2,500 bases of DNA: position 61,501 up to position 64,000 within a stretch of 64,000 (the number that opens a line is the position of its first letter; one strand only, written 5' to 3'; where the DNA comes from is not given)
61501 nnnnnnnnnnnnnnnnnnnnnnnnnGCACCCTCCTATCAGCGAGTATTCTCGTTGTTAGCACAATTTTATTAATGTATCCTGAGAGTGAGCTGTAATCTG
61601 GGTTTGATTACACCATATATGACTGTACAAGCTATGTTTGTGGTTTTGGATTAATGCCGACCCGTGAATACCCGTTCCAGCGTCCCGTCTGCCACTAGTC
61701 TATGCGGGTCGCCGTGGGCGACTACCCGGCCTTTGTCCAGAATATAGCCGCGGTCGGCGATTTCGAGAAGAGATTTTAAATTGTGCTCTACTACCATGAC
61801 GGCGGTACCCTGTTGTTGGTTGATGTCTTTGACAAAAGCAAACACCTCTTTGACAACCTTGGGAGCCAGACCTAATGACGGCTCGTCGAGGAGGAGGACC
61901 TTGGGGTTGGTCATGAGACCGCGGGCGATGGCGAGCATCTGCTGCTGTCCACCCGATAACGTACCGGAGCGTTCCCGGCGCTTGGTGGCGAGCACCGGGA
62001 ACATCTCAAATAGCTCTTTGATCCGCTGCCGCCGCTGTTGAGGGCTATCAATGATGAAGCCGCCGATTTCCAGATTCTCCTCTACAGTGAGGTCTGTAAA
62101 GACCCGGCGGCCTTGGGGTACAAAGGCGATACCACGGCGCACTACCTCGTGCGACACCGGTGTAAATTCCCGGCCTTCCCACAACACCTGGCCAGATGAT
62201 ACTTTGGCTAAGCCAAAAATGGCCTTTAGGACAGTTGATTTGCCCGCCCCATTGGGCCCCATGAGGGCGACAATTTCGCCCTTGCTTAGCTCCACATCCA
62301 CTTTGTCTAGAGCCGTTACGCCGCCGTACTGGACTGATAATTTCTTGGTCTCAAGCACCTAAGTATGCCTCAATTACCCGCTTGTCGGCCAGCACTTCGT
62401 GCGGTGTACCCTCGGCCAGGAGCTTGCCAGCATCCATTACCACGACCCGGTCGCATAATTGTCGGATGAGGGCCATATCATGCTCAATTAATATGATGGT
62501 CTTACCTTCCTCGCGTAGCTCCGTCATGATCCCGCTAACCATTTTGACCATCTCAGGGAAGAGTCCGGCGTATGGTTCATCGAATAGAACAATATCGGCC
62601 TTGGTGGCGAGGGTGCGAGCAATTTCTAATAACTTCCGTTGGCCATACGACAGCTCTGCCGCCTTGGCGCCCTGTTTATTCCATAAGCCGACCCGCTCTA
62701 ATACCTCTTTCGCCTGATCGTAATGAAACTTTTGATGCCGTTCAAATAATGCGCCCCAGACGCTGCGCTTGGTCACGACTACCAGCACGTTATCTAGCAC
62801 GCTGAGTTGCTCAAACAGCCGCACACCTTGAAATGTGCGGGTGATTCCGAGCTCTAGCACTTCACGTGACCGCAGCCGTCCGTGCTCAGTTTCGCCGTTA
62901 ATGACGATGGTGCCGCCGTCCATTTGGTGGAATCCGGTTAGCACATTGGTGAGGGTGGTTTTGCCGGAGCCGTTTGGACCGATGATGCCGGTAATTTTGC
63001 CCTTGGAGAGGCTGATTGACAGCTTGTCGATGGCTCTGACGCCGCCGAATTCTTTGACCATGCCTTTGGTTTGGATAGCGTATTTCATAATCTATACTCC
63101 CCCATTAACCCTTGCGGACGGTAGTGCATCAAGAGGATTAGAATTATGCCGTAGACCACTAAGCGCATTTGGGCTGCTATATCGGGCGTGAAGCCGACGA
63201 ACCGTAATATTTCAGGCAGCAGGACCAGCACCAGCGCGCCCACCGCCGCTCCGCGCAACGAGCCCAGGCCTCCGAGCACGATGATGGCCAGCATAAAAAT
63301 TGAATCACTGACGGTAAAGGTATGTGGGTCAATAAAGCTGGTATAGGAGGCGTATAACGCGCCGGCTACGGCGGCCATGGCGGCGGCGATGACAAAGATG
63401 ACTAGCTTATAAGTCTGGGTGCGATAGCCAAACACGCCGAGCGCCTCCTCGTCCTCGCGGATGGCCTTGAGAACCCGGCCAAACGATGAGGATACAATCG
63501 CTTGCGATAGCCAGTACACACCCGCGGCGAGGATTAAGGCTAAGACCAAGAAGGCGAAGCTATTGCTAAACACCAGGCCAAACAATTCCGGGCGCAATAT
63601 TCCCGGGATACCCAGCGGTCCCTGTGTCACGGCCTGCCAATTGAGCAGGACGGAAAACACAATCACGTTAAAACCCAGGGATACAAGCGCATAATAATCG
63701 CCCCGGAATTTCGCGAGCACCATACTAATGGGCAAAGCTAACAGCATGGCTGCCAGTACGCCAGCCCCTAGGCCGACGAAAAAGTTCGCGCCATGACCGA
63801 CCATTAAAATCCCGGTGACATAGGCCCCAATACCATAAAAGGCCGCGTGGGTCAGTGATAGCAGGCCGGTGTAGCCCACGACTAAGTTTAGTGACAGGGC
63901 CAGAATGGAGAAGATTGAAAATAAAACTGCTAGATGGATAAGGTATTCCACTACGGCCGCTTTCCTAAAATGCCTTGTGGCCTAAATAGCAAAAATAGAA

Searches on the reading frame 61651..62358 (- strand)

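Call 45: search_protein_families(library=pfam, proteins=[window:61651-62358:-], max_evalue=0.0001)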
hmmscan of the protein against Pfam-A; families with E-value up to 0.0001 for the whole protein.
window:61651-62358:- (235 aa): 5 families
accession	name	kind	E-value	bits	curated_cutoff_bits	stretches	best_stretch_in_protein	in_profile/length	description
PF00005.33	ABC_tran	-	2.8e-37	128.8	25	1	17-161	1-136/137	ABC transporter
PF13304.12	AAA_21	-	9.7e-12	46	27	1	29-107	1-93/304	AAA domain, putative AbiEii toxin, Type IV TA system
PF02463.25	SMC_N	-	1e-07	32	40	1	20-193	18-198/220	RecF/RecN/SMC N terminal domain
PF13476.12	AAA_23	-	6.4e-05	24.1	27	0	17-48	10-40/201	AAA domain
PF13401.12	AAA_22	-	9.1e-05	23.2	27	0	27-189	5-121/130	AAA domain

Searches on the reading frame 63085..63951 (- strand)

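Call 45: search_protein_families(library=pfam, proteins=[window:63085-63951:-], max_evalue=0.0001)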
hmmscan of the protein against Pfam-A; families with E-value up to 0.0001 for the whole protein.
window:63085-63951:- (288 aa): 1 family
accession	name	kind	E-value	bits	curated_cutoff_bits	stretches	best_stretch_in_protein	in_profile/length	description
PF02653.21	BPD_transp_2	-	3.1e-44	151.6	26.8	1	4-274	2-268/269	Branched-chain amino acid transport system / permease component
